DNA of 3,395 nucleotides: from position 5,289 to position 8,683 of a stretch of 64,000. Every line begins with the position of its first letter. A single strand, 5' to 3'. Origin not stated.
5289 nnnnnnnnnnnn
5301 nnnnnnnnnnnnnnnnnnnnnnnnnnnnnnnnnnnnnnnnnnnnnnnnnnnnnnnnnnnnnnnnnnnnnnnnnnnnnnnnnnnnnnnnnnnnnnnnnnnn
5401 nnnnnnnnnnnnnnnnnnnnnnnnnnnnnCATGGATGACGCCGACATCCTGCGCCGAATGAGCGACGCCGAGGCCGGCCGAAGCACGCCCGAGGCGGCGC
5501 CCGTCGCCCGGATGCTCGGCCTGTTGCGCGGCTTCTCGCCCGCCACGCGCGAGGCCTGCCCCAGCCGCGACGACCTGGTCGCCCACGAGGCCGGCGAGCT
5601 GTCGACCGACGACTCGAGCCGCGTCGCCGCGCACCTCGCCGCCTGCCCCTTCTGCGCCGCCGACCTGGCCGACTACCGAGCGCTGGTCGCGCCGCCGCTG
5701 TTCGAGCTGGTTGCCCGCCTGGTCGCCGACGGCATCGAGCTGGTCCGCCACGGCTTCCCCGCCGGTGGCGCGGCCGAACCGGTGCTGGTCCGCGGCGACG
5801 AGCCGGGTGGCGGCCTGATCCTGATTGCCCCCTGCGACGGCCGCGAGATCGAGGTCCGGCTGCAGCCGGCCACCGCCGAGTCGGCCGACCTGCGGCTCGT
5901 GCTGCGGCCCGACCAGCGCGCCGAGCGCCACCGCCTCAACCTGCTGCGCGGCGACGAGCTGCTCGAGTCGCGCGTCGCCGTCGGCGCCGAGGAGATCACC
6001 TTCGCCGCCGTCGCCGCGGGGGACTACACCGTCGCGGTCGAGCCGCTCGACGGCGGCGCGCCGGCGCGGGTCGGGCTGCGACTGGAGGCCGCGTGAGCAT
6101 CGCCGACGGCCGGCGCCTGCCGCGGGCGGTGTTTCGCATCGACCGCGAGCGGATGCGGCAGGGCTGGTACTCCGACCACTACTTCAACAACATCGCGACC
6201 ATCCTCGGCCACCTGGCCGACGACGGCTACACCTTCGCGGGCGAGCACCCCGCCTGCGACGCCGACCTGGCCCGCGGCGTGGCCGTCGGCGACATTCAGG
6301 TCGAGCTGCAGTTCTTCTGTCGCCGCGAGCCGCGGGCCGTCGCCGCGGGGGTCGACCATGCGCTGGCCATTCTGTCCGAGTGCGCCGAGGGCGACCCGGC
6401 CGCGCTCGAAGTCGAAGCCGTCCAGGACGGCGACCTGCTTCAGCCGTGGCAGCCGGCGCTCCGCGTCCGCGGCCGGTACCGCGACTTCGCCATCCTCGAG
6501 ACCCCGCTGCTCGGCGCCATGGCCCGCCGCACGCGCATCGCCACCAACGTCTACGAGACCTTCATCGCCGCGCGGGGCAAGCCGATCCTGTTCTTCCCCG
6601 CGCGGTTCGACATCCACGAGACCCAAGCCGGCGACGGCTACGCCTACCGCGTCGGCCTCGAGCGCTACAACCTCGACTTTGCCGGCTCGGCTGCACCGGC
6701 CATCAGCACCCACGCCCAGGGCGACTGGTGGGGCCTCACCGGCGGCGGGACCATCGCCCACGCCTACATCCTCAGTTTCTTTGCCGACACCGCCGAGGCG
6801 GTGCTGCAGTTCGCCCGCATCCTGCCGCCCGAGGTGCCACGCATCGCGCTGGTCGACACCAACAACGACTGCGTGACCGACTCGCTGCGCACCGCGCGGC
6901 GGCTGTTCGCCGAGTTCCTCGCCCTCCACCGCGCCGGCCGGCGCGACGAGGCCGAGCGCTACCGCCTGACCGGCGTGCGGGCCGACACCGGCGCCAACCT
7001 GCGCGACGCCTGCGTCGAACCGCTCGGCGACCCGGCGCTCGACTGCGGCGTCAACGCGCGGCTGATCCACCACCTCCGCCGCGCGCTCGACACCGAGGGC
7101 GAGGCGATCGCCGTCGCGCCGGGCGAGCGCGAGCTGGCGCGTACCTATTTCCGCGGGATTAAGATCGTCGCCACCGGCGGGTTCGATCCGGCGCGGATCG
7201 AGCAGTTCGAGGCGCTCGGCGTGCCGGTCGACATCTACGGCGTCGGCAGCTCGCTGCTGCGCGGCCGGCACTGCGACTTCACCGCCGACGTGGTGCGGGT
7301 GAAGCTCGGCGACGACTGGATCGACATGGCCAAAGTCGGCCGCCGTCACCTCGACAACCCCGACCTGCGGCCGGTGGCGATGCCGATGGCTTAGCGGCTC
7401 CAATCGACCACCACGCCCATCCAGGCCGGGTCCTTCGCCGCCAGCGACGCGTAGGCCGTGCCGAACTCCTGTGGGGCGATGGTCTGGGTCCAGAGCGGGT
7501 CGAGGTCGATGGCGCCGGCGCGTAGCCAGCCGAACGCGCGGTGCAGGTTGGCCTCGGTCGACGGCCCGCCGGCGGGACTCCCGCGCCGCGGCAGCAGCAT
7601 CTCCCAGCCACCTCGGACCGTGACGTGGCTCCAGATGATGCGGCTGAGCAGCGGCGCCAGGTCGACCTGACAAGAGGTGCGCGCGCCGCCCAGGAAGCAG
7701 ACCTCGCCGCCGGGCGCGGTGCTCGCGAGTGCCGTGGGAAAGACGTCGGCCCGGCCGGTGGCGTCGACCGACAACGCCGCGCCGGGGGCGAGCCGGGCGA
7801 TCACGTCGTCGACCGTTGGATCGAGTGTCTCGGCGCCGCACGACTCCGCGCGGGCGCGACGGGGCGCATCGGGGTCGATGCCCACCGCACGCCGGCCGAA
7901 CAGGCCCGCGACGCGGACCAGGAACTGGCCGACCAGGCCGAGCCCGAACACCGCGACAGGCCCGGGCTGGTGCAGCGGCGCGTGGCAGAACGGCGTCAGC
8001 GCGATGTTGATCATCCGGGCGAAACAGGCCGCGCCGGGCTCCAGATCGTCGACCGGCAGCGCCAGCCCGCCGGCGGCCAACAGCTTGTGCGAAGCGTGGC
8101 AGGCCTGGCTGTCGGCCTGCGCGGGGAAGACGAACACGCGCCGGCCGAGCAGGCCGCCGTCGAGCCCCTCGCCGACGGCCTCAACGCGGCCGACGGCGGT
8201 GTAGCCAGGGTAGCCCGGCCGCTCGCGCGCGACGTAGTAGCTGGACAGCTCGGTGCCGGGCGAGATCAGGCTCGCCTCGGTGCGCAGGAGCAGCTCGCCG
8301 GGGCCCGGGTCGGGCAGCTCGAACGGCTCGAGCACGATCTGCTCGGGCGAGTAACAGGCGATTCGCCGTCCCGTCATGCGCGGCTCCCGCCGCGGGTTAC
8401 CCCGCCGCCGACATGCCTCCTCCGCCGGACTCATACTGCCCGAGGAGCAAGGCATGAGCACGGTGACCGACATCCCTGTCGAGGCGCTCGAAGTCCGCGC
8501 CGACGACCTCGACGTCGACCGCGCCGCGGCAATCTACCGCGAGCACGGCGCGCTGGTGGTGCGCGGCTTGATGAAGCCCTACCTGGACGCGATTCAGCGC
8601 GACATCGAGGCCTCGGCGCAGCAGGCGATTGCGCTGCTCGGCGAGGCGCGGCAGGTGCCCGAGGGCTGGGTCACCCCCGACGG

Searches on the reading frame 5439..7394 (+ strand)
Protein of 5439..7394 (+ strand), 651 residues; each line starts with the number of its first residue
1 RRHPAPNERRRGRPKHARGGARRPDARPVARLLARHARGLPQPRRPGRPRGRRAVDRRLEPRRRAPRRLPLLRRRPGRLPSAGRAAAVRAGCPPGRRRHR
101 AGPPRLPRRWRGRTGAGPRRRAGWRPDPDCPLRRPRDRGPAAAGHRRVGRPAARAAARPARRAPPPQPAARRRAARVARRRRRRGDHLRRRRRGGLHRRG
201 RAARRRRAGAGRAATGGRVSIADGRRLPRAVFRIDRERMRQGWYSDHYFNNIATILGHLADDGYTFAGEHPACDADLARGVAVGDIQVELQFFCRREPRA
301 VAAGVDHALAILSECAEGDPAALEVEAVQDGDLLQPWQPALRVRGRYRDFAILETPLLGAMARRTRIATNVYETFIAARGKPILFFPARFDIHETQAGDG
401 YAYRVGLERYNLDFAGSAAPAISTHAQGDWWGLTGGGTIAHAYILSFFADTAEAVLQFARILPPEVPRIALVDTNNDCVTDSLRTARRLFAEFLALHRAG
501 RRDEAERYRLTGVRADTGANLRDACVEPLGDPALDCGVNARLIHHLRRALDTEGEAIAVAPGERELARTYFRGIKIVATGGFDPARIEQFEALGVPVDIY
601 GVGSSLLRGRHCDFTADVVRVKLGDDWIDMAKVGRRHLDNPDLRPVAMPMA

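Call 69: search_protein_families(library=pfam, proteins=[window:5439-7394:+], max_evalue=0.00001)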
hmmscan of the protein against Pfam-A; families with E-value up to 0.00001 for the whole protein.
window:5439-7394:+ (651 aa): 1 family
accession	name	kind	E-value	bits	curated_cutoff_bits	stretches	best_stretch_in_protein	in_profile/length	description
PF02749.22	QRPTase_N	-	1.1e-11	45.2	27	1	284-363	10-80/82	Quinolinate phosphoribosyl transferase, N-terminal domain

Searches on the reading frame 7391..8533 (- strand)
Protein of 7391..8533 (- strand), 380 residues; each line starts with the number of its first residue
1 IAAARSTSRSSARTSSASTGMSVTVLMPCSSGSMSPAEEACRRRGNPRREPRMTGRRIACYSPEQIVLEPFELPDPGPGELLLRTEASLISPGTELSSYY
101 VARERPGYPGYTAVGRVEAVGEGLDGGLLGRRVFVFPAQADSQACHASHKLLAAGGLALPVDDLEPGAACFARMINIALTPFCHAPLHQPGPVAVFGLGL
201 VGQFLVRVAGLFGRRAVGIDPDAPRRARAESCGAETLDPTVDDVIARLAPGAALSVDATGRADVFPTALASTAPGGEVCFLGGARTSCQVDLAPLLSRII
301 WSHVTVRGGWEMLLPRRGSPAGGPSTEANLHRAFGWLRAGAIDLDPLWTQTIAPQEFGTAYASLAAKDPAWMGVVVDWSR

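Call 69: search_protein_families(library=pfam, proteins=[window:7391-8533:-], max_evalue=0.00001)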
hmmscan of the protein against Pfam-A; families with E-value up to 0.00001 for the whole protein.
window:7391-8533:- (380 aa): 1 family
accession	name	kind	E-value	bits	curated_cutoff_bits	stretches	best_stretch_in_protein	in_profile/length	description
PF00107.32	ADH_zinc_N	-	1.3e-10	41.8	31.8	1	201-297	2-104/129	Zinc-binding dehydrogenase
